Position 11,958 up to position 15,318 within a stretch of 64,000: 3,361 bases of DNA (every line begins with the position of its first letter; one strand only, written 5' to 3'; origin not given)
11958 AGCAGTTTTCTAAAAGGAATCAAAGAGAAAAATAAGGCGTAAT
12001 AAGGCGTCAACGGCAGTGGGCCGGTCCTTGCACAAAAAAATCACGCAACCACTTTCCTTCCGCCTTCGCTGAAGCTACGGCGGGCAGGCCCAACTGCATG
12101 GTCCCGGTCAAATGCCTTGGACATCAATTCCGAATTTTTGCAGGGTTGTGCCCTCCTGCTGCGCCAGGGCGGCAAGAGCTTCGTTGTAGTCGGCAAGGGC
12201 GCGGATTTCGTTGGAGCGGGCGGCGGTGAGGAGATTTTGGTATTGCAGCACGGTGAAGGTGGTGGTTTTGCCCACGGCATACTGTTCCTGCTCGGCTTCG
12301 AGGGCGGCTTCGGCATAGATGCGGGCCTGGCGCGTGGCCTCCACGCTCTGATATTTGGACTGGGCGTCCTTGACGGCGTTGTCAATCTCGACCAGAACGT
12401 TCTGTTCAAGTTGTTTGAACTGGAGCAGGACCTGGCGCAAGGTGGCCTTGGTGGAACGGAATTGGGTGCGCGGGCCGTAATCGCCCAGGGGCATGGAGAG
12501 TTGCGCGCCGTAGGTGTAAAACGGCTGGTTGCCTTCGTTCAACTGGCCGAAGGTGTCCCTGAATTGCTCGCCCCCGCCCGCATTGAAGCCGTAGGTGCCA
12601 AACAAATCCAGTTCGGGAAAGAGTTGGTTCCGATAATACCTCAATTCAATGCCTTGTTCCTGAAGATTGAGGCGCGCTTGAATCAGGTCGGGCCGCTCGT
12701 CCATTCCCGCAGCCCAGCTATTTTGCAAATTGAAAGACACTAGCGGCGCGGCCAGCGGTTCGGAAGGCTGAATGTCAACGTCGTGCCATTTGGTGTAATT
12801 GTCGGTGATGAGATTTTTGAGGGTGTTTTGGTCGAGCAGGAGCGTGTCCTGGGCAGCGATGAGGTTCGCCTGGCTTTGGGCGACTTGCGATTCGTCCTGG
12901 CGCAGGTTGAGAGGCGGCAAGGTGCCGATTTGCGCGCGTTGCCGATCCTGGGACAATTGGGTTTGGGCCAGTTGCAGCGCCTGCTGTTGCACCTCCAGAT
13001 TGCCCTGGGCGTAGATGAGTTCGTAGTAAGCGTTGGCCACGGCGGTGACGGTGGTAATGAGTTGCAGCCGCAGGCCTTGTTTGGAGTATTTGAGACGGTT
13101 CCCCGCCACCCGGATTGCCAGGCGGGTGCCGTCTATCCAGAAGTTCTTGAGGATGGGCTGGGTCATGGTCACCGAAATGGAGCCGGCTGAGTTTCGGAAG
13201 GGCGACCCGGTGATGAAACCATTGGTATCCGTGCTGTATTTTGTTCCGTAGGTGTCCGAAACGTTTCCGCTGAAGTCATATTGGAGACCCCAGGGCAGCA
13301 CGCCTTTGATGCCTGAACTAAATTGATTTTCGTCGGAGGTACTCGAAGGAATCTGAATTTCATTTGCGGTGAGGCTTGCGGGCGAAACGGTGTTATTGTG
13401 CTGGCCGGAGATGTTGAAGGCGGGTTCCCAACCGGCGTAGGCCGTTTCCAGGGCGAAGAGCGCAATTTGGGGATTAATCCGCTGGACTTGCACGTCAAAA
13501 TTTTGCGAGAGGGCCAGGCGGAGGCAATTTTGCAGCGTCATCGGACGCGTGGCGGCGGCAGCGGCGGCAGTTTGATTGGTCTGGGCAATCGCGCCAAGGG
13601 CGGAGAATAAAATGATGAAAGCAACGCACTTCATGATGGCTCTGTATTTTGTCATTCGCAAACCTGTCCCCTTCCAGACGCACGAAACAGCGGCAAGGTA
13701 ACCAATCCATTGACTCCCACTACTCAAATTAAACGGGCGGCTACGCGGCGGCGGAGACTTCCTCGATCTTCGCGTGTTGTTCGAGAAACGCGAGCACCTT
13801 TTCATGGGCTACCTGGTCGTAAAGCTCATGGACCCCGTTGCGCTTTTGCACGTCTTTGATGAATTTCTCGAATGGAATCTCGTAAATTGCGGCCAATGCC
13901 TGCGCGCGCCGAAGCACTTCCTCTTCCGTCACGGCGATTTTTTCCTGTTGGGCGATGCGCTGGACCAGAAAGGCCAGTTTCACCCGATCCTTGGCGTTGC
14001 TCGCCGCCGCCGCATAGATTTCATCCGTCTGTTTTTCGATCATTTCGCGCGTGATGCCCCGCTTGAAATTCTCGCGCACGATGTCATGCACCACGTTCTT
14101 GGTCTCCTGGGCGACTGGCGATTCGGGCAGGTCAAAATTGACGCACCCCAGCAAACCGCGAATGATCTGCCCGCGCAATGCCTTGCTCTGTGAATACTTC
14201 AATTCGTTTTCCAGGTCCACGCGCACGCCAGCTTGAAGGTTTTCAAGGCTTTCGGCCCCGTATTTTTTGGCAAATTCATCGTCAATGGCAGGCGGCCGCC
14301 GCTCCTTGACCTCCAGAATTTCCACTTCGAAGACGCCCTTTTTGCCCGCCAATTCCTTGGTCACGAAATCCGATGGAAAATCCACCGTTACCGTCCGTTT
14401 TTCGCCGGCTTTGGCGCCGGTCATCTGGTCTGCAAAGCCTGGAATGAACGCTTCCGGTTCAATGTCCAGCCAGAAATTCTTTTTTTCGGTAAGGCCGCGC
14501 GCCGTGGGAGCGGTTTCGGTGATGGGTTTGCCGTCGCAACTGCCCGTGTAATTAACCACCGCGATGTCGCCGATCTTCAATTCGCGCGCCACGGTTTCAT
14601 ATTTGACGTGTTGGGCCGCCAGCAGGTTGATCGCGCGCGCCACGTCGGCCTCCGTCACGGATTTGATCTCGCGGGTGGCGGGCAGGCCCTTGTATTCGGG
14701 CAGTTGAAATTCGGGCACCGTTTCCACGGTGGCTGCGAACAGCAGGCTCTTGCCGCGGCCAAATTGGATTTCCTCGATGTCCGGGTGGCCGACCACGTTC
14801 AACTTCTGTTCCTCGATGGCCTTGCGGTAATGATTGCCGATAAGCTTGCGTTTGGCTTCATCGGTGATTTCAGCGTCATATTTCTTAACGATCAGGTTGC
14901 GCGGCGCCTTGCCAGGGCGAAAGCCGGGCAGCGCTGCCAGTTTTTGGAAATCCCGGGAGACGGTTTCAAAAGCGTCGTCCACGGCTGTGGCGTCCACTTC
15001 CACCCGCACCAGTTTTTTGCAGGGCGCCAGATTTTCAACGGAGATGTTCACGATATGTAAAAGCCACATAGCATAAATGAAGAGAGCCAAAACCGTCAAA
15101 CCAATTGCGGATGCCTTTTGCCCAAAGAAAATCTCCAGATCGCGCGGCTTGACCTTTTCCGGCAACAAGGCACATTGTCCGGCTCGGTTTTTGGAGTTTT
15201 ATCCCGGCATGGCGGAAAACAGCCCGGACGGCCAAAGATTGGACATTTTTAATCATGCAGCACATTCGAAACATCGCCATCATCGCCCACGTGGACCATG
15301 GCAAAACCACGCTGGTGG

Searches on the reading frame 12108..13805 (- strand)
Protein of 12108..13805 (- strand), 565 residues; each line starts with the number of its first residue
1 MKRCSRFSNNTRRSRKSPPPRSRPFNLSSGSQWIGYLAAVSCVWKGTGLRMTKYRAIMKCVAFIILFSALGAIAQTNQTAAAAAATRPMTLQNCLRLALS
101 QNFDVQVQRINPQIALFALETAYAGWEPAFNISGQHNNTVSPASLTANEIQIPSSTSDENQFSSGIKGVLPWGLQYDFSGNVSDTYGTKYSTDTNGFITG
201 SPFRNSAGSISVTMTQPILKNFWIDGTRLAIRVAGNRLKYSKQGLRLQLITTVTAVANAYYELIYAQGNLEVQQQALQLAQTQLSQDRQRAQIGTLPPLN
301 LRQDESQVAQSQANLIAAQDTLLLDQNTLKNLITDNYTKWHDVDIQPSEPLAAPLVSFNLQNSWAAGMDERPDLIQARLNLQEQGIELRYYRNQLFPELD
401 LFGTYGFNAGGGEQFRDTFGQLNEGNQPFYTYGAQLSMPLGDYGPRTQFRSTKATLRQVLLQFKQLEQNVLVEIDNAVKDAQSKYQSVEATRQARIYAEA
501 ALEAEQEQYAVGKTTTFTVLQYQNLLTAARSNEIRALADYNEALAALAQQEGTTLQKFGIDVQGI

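Call 74: search_protein_families(library=pfam, proteins=[window:12108-13805:-], max_evalue=0.00001)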
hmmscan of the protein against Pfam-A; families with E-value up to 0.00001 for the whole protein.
window:12108-13805:- (565 aa): 1 family
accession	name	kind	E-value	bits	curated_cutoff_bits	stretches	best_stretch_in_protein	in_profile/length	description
PF02321.23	OEP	-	2.6e-43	148.4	22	2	360-549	1-184/187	Outer membrane efflux protein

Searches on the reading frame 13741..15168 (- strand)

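Call 74: search_protein_families(library=pfam, proteins=[window:13741-15168:-], max_evalue=0.00001)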
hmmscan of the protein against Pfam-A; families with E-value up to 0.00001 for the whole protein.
window:13741-15168:- (475 aa): 3 families
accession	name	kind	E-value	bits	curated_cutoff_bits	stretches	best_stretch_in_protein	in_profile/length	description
PF05697.18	Trigger_N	-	1.2e-35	123.4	22.2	1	41-181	2-142/144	Bacterial trigger factor protein (TF)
PF05698.19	Trigger_C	-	5.3e-25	88.8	22.7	1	307-462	1-160/162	Bacterial trigger factor protein (TF) C-terminus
PF00254.34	FKBP_C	-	5.2e-12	46.4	21.1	1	195-284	3-93/94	FKBP-type peptidyl-prolyl cis-trans isomerase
